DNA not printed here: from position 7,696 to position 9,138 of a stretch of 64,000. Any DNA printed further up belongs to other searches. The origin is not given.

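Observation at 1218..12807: Candidate undescribed polymorphic 'small secreted protein + lipoprotein + ABC exporter' cassette system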

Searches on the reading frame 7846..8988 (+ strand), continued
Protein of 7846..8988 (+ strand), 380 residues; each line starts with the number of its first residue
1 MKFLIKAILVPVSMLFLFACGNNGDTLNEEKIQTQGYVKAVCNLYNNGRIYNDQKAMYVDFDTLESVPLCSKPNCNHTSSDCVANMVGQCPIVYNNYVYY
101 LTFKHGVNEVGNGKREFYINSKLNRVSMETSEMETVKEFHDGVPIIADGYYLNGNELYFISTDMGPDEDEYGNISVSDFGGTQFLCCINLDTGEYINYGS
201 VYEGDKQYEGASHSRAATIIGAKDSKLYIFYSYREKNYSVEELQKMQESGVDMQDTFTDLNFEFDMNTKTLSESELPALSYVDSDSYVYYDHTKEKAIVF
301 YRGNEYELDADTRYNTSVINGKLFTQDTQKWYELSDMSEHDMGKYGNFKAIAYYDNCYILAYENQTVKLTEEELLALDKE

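Call 99: search_protein_families(library=pfam, proteins=[L023:6313-7053:+, L023:7010-8326:+, L023:8582-9181:+, L030:5983-6729:+, L030:8097-8717:+, L021:8692-9285:+, L012:1129-1836:+, L012:1847-3055:+], max_evalue=0.001)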
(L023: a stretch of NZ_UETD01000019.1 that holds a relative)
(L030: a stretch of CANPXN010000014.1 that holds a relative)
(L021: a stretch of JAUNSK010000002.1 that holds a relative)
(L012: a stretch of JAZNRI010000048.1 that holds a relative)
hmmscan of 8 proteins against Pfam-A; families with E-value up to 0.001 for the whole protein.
L023:6313-7053:+ (246 aa): 2 families
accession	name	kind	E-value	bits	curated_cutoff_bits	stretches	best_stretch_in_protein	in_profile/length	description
PF00072.30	Response_reg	-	4.3e-17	62.7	30.2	1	4-118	1-109/111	Response regulator receiver domain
PF04397.21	LytTR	-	6.7e-17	62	22.6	1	140-229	2-96/98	LytTr DNA-binding domain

L023:7010-8326:+ (438 aa): 3 families
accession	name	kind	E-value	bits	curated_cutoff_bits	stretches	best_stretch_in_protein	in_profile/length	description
PF14501.12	HATPase_c_5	-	2.6e-23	82.3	22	1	334-435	2-101/102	GHKL domain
PF02518.31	HATPase_c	-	1.2e-05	26.1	26.4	1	337-427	5-98/111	Histidine kinase-, DNA gyrase B-, and HSP90-like ATPase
PF14689.11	SPOB_a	-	8.5e-05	22.5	28.1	1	254-295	19-60/62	Sensor_kinase_SpoOB-type, alpha-helical domain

L023:8582-9181:+ (199 aa): 1 family
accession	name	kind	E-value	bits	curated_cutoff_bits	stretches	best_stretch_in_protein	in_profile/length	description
PF04647.20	AgrB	-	1e-40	139.5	23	1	8-182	3-183/185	Accessory gene regulator B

L030:5983-6729:+ (248 aa): 2 families
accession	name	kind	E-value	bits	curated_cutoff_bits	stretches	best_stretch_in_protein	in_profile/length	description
PF00072.30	Response_reg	-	2.4e-16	60.3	30.2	1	15-128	1-110/111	Response regulator receiver domain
PF04397.21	LytTR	-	1.1e-15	58.1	22.6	1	153-234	6-92/98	LytTr DNA-binding domain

L030:8097-8717:+ (206 aa): 1 family
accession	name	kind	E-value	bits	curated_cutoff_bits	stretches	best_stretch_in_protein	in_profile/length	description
PF04647.20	AgrB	-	1.4e-34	119.5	23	1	19-193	1-183/185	Accessory gene regulator B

L021:8692-9285:+ (197 aa): 1 family
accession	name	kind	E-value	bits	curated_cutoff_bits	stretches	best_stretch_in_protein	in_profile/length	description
PF04647.20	AgrB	-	7e-39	133.5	23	1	11-185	3-183/185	Accessory gene regulator B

L012:1129-1836:+ (235 aa): 2 families
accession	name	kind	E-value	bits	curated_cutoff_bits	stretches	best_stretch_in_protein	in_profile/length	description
PF00072.30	Response_reg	-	7.3e-14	52.3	30.2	1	6-117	1-105/111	Response regulator receiver domain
PF04397.21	LytTR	-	3e-12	47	22.6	1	145-232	4-97/98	LytTr DNA-binding domain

L012:1847-3055:+ (402 aa): 3 families
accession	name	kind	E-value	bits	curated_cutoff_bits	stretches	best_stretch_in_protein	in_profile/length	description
PF14501.12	HATPase_c_5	-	6e-19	68.3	22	1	306-397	3-101/102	GHKL domain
PF14689.11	SPOB_a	-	1.6e-06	28.1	28.1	1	211-268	4-61/62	Sensor_kinase_SpoOB-type, alpha-helical domain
PF02518.31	HATPase_c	-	0.00011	23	26.4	1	311-396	8-104/111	Histidine kinase-, DNA gyrase B-, and HSP90-like ATPase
